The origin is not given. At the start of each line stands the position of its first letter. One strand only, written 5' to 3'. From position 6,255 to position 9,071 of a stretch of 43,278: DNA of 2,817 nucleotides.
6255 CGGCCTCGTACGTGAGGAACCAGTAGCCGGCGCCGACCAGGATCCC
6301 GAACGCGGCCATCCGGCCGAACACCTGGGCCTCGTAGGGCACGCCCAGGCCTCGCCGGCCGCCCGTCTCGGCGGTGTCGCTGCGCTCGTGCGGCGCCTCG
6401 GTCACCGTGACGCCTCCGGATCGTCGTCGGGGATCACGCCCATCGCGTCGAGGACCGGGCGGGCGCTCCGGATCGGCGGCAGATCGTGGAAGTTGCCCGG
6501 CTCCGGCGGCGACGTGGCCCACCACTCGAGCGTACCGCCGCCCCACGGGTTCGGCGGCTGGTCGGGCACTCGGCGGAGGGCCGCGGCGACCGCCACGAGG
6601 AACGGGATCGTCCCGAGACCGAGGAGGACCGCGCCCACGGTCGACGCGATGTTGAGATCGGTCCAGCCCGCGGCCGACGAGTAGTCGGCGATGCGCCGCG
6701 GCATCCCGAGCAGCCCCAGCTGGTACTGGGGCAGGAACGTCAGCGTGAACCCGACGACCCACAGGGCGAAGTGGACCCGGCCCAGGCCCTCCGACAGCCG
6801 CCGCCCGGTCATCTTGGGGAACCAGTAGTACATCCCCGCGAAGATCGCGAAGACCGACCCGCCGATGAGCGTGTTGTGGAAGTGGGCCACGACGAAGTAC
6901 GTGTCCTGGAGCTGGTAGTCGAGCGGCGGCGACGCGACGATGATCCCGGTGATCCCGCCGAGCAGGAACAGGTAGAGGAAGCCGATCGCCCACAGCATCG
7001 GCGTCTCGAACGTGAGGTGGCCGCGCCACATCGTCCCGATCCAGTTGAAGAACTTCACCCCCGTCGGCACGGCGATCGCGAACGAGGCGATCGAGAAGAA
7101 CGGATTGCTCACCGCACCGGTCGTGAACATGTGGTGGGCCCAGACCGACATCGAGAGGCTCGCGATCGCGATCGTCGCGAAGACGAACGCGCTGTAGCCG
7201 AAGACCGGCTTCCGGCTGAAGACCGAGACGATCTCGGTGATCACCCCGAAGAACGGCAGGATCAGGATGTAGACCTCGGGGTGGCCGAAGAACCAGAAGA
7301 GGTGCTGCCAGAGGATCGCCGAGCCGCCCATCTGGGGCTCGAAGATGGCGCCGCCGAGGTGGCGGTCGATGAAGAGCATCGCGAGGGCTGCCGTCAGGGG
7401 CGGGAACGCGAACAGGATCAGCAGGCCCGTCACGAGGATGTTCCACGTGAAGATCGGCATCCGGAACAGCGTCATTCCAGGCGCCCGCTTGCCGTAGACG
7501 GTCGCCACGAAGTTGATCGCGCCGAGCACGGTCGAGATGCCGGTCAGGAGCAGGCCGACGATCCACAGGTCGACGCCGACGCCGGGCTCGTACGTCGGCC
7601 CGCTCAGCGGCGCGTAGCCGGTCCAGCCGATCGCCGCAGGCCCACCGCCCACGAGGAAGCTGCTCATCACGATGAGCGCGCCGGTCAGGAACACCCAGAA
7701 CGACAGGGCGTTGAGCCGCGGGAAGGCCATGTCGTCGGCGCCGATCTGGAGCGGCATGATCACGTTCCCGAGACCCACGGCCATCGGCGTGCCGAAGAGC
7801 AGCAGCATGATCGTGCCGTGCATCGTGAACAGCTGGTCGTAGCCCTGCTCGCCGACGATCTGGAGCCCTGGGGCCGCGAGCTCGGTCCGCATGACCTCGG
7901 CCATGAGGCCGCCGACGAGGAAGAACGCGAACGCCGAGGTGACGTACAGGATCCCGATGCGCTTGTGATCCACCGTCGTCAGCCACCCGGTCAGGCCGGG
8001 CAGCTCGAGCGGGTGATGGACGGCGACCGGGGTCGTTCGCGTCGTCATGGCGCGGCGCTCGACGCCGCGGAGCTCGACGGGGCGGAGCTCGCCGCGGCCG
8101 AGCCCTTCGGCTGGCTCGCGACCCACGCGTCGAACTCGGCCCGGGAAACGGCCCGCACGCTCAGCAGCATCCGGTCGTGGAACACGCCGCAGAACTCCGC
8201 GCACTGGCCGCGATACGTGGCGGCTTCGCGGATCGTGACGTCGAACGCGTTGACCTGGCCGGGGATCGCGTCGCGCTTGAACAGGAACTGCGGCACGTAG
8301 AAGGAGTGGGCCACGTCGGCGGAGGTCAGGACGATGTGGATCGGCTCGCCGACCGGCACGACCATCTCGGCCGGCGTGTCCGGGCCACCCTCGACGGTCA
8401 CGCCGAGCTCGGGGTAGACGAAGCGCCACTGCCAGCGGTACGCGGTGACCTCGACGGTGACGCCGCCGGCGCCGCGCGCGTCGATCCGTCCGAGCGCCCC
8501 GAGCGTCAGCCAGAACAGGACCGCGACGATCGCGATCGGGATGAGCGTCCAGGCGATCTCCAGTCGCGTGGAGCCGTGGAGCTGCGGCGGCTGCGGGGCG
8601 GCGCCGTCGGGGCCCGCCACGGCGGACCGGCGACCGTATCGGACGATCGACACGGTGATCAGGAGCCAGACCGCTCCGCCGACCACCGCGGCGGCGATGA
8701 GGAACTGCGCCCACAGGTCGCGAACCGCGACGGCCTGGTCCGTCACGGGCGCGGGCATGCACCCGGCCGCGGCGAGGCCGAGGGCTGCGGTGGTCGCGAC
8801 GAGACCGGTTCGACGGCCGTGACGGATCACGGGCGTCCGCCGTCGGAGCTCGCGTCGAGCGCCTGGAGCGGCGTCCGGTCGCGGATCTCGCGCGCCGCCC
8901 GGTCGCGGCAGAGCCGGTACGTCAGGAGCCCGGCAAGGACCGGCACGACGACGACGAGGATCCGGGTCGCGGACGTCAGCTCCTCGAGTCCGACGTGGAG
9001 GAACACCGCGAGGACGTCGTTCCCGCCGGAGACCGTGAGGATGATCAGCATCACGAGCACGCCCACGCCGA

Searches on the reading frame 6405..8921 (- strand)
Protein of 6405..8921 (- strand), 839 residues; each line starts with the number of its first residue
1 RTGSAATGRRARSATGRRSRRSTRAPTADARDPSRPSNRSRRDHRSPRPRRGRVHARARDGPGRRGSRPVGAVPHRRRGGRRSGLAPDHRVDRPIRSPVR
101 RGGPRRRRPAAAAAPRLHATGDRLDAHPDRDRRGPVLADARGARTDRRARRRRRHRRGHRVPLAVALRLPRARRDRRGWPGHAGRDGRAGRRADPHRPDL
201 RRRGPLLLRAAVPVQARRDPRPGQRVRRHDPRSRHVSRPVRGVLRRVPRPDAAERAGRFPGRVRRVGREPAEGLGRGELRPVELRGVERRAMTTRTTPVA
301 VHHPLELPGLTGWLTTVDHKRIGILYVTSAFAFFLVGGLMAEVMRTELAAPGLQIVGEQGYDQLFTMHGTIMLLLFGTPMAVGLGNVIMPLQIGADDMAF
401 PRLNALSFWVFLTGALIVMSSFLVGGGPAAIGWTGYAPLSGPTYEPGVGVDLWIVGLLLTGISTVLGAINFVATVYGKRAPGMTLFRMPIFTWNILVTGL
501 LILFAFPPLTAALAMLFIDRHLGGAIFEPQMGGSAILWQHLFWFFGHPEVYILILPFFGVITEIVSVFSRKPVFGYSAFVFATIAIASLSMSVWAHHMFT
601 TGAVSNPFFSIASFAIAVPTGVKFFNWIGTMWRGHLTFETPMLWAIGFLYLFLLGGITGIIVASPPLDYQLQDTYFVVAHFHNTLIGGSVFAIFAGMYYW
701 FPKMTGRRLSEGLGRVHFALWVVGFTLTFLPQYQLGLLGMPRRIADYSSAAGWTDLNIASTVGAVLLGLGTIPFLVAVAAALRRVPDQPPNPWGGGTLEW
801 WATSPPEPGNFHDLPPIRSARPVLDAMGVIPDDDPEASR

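Call 40: search_protein_families(library=pfam, proteins=[window:6405-8921:-], max_evalue=0.0001)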
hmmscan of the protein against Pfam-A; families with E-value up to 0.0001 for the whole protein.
window:6405-8921:- (839 aa): 1 family
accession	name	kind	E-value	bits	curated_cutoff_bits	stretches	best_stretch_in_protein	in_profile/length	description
PF00115.25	COX1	-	3.3e-160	534.2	34.8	1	321-766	1-436/436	Cytochrome C and Quinol oxidase polypeptide I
